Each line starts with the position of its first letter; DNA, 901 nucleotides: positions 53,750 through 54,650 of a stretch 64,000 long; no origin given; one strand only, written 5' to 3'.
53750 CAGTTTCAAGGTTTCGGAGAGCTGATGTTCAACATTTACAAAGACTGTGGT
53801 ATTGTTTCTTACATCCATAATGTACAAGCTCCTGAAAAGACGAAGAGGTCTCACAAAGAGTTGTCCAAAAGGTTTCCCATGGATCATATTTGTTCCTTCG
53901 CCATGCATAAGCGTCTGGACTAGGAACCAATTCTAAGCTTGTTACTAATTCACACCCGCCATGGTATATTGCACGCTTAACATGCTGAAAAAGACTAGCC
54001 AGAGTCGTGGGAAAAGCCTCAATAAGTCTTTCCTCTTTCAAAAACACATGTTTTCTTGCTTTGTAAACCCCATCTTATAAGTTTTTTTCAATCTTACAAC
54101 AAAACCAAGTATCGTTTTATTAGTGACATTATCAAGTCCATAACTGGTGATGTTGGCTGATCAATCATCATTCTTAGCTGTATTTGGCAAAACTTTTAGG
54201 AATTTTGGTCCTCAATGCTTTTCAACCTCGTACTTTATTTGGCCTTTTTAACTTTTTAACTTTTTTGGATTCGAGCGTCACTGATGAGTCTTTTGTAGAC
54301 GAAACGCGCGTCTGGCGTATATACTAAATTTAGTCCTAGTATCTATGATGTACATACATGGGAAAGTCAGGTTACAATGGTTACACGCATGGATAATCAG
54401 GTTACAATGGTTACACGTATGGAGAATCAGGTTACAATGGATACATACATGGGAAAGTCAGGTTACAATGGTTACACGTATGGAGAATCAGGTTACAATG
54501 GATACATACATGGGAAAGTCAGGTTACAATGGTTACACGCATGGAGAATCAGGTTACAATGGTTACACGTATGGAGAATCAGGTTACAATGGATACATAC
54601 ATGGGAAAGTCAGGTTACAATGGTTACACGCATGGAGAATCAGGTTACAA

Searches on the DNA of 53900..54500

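Call 17: search_rna_families(source=window, start=53900, end=54500, threshold=evalue, max_evalue=10, show_alignments=3)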
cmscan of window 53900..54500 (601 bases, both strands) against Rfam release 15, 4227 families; matches with E-value up to 10: 4.
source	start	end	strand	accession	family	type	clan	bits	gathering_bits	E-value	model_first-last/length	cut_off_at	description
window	54275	54318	+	RF00163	Hammerhead_1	Gene; ribozyme;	CL00010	32.5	34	3.2e-06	1-45/45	no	Hammerhead ribozyme (type I)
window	54103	54179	-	RF00135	snoZ223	Gene; snRNA; snoRNA; CD-box;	CL00051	17.4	45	2.4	1-94/94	no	Small nucleolar RNA Z223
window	54134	54174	-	RF00295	snoTBR7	Gene; snRNA; snoRNA; CD-box;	-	15.9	45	1.3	1-75/75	no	Small nucleolar RNA TBR7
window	54134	54175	-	RF00276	SNORD52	Gene; snRNA; snoRNA; CD-box;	CL00063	13.7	45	6.6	1-67/67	no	Small nucleolar RNA SNORD52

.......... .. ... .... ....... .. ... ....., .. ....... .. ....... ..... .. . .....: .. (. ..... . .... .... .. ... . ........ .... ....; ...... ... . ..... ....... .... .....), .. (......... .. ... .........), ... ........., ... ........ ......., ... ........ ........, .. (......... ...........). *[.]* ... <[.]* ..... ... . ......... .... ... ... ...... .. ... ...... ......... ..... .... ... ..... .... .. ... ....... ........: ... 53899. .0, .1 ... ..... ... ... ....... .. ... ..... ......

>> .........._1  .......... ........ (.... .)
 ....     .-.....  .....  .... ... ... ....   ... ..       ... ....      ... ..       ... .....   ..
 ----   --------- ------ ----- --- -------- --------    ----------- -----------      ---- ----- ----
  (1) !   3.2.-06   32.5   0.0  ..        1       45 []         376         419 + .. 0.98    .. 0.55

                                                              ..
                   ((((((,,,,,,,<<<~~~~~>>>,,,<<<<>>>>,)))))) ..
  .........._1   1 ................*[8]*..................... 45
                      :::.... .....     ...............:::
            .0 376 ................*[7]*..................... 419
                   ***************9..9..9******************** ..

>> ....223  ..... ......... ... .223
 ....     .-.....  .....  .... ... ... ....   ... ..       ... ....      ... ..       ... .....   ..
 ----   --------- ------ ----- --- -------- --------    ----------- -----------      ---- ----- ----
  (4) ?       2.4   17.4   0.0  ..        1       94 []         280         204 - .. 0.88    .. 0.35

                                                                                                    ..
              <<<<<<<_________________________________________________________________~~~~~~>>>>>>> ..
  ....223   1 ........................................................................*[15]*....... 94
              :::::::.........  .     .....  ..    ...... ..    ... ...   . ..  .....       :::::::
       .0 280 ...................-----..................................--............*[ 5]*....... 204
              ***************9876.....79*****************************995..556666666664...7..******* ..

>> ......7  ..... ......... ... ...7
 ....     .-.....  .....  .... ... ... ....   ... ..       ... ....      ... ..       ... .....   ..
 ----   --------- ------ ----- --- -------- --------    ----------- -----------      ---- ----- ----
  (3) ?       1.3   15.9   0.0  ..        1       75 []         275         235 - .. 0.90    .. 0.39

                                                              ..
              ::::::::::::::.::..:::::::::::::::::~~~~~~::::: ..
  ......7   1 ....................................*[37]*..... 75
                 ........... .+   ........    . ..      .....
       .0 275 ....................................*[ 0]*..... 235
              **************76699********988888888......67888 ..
